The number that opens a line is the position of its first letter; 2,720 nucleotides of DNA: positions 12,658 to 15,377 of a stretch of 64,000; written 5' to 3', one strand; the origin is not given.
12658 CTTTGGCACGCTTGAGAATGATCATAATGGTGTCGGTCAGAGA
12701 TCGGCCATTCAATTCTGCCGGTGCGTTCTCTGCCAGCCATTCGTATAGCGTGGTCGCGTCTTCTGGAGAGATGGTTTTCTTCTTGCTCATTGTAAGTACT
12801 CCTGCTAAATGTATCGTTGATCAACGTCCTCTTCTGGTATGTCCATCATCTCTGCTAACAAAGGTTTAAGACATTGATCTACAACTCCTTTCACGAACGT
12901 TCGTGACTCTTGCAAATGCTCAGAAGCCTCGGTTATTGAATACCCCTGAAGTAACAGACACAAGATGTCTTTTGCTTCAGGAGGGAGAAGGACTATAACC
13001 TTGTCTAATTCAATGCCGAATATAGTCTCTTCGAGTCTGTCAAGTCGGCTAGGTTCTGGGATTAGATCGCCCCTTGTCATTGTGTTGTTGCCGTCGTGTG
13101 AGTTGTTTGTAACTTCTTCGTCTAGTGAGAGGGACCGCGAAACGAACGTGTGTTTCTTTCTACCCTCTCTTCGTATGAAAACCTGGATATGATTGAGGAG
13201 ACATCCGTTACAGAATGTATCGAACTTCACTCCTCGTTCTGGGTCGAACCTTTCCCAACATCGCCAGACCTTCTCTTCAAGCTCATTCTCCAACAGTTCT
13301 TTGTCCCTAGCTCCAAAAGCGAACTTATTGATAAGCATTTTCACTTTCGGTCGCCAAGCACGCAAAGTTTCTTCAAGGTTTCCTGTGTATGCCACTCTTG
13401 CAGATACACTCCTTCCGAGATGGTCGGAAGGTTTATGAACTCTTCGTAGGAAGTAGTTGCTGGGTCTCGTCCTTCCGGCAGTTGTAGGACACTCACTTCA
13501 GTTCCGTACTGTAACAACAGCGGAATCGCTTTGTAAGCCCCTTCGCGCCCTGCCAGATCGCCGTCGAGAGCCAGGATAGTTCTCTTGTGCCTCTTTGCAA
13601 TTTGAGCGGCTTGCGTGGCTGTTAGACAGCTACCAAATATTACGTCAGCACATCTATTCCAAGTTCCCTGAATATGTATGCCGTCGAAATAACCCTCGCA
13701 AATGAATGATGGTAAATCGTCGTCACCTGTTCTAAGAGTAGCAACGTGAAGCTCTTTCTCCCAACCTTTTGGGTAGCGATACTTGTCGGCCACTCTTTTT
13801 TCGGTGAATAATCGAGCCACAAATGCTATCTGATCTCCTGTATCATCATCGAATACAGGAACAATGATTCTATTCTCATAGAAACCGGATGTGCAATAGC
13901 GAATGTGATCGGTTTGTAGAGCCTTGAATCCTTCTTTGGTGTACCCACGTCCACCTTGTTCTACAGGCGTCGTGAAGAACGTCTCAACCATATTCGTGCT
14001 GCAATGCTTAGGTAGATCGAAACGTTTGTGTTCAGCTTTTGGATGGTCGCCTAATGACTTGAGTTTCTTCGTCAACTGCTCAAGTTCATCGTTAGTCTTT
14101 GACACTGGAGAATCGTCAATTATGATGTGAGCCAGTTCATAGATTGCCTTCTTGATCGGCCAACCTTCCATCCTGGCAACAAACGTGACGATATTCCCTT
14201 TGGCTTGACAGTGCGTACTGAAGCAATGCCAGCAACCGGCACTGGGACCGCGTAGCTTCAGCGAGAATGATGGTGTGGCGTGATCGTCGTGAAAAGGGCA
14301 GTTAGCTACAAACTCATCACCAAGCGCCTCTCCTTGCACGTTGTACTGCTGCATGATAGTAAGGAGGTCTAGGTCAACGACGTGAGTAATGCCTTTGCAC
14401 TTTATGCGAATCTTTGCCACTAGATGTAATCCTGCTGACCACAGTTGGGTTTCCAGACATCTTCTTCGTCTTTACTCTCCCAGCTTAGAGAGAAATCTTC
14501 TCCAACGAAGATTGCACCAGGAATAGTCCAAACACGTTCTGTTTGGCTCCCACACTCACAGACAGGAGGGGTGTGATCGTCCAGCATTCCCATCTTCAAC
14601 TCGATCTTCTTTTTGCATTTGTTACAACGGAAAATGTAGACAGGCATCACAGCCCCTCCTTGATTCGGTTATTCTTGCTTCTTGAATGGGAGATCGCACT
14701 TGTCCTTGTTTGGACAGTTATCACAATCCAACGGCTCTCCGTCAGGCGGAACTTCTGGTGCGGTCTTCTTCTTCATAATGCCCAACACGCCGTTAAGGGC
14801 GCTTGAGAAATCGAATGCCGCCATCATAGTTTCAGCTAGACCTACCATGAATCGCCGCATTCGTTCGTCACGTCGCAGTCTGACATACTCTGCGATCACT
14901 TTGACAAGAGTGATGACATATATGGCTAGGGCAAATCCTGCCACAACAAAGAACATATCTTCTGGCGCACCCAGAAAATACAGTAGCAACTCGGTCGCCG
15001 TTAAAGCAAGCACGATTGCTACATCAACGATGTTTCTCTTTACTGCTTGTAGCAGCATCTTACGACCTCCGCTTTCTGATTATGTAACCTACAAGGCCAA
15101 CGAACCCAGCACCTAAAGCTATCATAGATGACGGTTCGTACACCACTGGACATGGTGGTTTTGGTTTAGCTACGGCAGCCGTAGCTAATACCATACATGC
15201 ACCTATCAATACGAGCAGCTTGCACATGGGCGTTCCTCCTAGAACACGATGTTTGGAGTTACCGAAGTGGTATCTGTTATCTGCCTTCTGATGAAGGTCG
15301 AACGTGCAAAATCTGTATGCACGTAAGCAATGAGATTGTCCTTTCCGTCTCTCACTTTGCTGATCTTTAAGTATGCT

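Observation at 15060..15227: Cargo-less PEP-CTERM mini-protein with PEP changed to YEP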

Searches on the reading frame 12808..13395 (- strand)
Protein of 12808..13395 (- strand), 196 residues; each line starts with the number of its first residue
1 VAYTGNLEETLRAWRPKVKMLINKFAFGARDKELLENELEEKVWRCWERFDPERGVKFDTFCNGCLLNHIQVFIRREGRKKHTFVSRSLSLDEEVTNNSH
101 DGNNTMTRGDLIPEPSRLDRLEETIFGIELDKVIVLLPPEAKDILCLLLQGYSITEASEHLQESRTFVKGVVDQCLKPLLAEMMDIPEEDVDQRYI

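Call 11: search_protein_families(library=phrogs, proteins=[window:12808-13395:-], max_evalue=0.001)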
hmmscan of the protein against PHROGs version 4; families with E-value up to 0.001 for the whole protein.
window:12808-13395:- (196 aa): 2 families
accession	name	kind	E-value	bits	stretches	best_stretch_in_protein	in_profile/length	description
phrog_1740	-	transcription regulation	7.2e-12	45.6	1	6-174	57-207/567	RNA polymerase sigma factor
phrog_351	-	transcription regulation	1.4e-11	44.7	1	42-168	543-711/928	RNA polymerase sigma factor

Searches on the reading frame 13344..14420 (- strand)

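Call 11: search_protein_families(library=phrogs, proteins=[window:13344-14420:-], max_evalue=0.001)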
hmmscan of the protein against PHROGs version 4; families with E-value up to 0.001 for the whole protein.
window:13344-14420:- (359 aa): 9 families
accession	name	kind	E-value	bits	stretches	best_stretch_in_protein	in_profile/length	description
phrog_47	-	DNA, RNA and nucleotide metabolism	3.3e-31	109.7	1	17-331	29-329/947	DNA primase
phrog_6444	-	DNA, RNA and nucleotide metabolism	1.7e-26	94.2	2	181-322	200-349/577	DNA primase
phrog_18097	-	DNA, RNA and nucleotide metabolism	1.5e-07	32.2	1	19-102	16-92/199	DNA primase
phrog_11992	-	unknown function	1.9e-07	32.5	1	38-98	29-81/177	-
phrog_510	-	DNA, RNA and nucleotide metabolism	8.9e-07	29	1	26-108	33-109/667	DNA primase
phrog_22657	-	unknown function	1.2e-05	24.2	1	34-332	32-355/1185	-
phrog_360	-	DNA, RNA and nucleotide metabolism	2.1e-05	25.6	1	21-89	10-76/133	DNA primase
phrog_2304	-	DNA, RNA and nucleotide metabolism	2.7e-05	25.3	0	19-84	15-74/133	DNA primase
phrog_239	-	DNA, RNA and nucleotide metabolism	0.00041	20.4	0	275-321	248-293/801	DNA primase/helicase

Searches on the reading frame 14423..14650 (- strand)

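Call 11: search_protein_families(library=phrogs, proteins=[window:14423-14650:-], max_evalue=0.001)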
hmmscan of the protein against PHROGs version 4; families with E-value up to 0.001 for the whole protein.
window:14423-14650:- (76 aa): 1 family
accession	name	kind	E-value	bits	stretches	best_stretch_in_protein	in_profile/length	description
phrog_1076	-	transcription regulation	0.00024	21.6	1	1-65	90-154/339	FmdB-like transcriptional regulator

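Call 53: search_protein_families(library=pfam, proteins=[window:14423-14650:-], max_evalue=1)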
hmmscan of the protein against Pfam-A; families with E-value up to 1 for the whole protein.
window:14423-14650:- (76 aa): 3 families
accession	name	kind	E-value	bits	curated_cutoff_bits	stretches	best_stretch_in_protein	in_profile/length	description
PF09723.15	Zn_ribbon_8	-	2.2e-09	37.6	34.4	1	2-40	1-40/41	Zinc ribbon domain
PF24441.1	DUF7560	-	0.17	12.1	27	1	2-24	1-23/44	Family of unknown function (DUF7560)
PF24458.1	DUF7573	-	0.22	11.9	30.2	1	32-42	16-26/39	Domain of unknown function (DUF7573)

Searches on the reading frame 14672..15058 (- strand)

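Call 11: search_protein_families(library=phrogs, proteins=[window:14672-15058:-], max_evalue=0.001)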
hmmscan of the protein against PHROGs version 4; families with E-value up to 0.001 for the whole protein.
window:14672-15058:- (129 aa): 0 families

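Call 53: search_protein_families(library=pfam, proteins=[window:14672-15058:-], max_evalue=1)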
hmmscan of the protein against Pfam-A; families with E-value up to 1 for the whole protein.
window:14672-15058:- (129 aa): 1 family
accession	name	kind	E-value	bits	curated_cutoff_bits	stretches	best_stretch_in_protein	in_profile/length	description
PF25592.1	DUF7937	-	0.0028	17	31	1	10-85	145-222/402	Domain of unknown function (DUF7937)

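Call 102: search_protein_families(library=ncbifam, proteins=[window:14672-15058:-], max_evalue=1)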
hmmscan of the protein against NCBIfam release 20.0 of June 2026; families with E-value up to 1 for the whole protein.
window:14672-15058:- (129 aa): 3 families
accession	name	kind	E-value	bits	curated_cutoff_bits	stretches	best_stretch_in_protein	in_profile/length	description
NF053662.1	Glu_GABA_anti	equivalog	0.028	13.4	640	1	6-96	321-412/468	glutamate/gamma-aminobutyrate antiporter GadC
NF033872.1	SidA_fam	subfamily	0.062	12.1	60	1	14-68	309-363/379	T4SS effector SidA family protein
NF041808.1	daptide_123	subfamily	0.16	11.8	25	1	31-52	12-33/37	daptide-type RiPP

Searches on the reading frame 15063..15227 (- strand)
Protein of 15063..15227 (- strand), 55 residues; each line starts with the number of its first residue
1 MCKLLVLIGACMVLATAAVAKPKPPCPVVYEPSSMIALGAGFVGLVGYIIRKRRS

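Call 4: search_protein_families(library=ncbifam, proteins=[window:15063-15227:-], max_evalue=10)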
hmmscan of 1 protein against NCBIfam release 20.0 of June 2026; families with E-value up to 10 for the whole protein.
window:15063-15227:- (55 aa): 5 families
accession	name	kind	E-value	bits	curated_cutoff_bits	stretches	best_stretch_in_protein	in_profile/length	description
TIGR01167.1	LPXTG_anchor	domain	0.00016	22.2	15.9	1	33-54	11-32/34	LPXTG cell wall anchor domain-containing protein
TIGR02595.1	PEP_CTERM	domain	0.00032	21.3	16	1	31-55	3-24/24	PEP-CTERM sorting domain-containing protein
NF049909.1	major_OM_FomA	equivalog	0.16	11.4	350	1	1-31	1-31/364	major outer membrane protein FomA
NF041927.1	Xrt_dep_XDP1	equivalog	0.19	11.7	125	1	17-48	208-238/242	exosortase-dependent surface protein XDP1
NF038129.1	PEP_NF038129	equivalog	0.19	11.5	65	1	16-53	158-194/194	NF038129 family PEP-CTERM protein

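Call 5: search_protein_families(library=pfam, proteins=[window:15063-15227:-], max_evalue=10)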
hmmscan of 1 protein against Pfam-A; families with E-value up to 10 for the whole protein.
window:15063-15227:- (55 aa): 3 families
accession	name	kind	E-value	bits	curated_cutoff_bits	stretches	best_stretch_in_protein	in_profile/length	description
PF07589.16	PEP-CTERM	-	0.0014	19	20.7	1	31-53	4-23/24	PEP-CTERM motif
PF09600.15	Cyd_oper_YbgE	-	0.02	15.7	25.2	1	7-53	11-57/79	Cyd operon protein YbgE (Cyd_oper_YbgE)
PF02495.22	TGBp3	-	0.2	11.8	27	1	4-29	3-30/59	Triple gene block 3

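Call 11: search_protein_families(library=phrogs, proteins=[window:15063-15227:-], max_evalue=0.001)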
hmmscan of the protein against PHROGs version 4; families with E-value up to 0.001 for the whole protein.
window:15063-15227:- (55 aa): 0 families
